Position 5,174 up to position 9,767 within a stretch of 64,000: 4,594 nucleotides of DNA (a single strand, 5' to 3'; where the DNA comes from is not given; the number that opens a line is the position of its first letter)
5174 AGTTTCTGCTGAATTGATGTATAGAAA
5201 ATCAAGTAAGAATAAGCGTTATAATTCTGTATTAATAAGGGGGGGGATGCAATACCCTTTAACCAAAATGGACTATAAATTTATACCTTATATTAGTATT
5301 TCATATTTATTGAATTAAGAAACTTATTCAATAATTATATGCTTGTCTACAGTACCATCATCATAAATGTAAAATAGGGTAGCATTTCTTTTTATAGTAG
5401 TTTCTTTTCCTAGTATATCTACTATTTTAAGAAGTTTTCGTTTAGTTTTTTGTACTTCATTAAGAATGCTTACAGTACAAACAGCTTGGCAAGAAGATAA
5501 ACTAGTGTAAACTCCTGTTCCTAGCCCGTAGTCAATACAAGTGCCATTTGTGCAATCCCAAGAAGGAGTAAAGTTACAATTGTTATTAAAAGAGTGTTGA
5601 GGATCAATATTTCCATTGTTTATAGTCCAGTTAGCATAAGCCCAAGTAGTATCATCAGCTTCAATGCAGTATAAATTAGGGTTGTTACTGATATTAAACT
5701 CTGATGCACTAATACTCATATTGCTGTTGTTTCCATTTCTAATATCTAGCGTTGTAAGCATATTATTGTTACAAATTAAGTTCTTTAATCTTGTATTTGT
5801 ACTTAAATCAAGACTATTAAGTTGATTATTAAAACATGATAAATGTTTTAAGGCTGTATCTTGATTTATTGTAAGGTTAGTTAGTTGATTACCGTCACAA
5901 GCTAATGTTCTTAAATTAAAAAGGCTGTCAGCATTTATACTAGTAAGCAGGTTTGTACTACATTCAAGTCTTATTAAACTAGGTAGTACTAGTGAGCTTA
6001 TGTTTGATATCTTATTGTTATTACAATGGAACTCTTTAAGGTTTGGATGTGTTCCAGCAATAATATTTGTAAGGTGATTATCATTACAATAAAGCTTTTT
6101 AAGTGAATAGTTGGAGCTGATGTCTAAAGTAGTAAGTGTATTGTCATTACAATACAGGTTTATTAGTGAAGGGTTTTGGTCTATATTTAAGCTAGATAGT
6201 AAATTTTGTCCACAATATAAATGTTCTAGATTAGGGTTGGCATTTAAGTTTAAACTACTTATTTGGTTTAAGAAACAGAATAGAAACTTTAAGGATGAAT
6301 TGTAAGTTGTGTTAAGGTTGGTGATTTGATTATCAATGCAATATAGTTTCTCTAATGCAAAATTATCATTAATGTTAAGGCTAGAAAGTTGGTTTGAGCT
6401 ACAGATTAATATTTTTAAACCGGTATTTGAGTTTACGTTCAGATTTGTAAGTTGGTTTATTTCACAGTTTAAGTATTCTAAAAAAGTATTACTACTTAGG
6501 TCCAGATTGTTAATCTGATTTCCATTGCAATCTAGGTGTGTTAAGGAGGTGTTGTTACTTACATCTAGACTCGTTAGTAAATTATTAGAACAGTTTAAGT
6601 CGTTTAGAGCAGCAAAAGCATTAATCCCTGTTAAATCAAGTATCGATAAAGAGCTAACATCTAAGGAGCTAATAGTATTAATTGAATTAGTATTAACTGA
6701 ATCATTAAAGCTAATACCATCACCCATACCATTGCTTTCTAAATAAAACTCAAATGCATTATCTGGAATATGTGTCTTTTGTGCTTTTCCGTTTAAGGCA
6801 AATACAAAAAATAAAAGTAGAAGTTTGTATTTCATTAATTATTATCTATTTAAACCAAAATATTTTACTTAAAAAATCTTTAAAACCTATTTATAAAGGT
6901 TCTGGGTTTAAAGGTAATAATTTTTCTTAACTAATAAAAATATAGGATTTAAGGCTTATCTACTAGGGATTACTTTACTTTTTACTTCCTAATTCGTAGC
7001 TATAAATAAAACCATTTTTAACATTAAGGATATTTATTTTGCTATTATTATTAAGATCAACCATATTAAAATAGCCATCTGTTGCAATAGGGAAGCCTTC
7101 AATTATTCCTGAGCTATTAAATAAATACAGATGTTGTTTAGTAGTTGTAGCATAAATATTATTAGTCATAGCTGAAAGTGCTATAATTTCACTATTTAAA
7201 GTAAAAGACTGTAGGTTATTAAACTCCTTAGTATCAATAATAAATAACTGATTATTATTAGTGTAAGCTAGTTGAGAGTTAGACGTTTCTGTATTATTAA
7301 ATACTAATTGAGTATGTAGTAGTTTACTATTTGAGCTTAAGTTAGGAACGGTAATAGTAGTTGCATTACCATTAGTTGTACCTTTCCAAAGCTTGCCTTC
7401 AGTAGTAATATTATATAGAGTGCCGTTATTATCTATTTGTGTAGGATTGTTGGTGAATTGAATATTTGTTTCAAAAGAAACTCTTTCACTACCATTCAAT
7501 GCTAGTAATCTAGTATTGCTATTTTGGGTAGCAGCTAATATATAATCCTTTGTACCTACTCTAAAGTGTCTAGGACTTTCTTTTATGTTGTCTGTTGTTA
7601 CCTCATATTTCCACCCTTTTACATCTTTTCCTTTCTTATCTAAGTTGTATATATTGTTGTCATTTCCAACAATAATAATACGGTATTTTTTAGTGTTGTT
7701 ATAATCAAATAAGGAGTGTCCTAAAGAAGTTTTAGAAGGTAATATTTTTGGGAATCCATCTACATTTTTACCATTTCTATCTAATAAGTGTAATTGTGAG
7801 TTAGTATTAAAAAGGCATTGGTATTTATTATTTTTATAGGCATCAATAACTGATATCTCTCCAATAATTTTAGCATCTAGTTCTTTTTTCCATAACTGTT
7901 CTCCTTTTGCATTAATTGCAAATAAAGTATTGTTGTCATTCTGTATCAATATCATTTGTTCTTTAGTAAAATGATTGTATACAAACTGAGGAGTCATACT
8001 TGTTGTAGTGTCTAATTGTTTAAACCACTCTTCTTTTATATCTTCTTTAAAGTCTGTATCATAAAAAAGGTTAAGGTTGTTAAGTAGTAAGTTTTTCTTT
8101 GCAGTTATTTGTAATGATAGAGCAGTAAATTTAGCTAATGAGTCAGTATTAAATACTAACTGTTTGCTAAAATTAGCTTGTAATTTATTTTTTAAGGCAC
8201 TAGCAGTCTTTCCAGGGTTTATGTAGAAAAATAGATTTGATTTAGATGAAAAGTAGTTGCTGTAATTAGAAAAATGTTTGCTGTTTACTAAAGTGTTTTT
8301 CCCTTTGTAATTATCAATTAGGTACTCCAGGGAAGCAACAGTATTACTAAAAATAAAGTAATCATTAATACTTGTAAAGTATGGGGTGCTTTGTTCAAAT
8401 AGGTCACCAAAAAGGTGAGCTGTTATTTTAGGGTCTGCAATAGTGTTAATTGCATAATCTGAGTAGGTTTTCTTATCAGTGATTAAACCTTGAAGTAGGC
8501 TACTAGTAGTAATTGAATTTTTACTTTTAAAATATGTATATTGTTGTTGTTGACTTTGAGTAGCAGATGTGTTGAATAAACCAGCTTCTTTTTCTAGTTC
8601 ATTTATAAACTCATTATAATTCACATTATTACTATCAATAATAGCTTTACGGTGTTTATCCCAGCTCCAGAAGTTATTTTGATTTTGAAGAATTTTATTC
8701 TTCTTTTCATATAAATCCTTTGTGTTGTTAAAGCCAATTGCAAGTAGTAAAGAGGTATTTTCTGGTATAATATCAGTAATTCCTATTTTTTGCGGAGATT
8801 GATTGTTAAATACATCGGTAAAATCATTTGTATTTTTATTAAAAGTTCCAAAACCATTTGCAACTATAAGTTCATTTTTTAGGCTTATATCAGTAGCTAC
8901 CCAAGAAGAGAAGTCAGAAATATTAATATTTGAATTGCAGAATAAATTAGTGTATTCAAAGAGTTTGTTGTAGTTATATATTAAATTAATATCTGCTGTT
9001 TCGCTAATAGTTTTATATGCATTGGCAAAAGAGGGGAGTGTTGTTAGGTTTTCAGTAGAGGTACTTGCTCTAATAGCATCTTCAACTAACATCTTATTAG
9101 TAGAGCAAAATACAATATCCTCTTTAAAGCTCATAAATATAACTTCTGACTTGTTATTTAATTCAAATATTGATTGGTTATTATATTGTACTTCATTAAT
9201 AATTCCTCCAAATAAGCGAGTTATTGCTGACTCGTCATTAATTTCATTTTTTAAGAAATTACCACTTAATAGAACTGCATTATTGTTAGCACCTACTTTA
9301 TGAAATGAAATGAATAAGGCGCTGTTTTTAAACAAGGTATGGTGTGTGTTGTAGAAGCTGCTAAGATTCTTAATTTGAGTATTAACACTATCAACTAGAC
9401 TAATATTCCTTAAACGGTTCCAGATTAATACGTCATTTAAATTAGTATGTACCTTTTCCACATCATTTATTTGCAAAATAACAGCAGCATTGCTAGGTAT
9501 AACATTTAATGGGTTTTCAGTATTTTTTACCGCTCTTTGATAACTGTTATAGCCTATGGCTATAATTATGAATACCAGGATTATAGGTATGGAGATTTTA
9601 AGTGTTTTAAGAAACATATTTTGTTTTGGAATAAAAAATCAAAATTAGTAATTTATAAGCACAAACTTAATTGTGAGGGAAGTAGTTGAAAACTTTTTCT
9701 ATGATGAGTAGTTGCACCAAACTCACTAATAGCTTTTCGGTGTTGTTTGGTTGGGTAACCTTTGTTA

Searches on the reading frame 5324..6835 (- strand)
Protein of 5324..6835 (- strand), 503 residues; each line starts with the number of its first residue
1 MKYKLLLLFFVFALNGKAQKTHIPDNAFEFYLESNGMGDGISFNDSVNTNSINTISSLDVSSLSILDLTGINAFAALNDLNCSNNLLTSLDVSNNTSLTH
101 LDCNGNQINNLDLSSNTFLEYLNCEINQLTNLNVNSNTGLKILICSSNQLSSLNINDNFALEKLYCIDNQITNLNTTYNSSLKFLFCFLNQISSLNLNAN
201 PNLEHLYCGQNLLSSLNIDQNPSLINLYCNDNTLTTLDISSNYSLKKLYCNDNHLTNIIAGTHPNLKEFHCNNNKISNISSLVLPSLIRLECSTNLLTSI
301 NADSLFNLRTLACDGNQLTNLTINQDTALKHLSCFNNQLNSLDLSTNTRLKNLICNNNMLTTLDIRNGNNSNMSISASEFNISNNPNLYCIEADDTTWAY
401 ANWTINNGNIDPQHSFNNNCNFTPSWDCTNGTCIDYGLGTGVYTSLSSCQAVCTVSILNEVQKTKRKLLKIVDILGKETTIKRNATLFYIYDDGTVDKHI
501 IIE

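Call 30: search_protein_families(library=pfam, max_evalue=10, proteins=[window:5324-6835:-])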
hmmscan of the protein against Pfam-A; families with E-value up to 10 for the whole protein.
window:5324-6835:- (503 aa): 1 family
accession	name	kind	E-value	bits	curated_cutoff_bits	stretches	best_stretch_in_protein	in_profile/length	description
PF12799.13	LRR_4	-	2.1e-19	69.5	27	8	264-301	1-40/44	Leucine Rich repeats (2 copies)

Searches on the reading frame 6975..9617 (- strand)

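Call 40: search_protein_families(library=pfam, max_evalue=0.00001, proteins=[window:6975-9617:-])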
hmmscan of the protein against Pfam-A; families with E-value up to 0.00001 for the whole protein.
window:6975-9617:- (880 aa): 2 families
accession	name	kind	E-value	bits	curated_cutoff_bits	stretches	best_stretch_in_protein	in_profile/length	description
PF13570.13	Beta-prop_ACSF4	-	1.6e-11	44.7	133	1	550-660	223-328/329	Beta-alanine-activating enzyme, beta-propeller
PF11832.13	DUF3352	-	1.3e-09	37.6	26.8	0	270-507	27-275/536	Protein of unknown function (DUF3352)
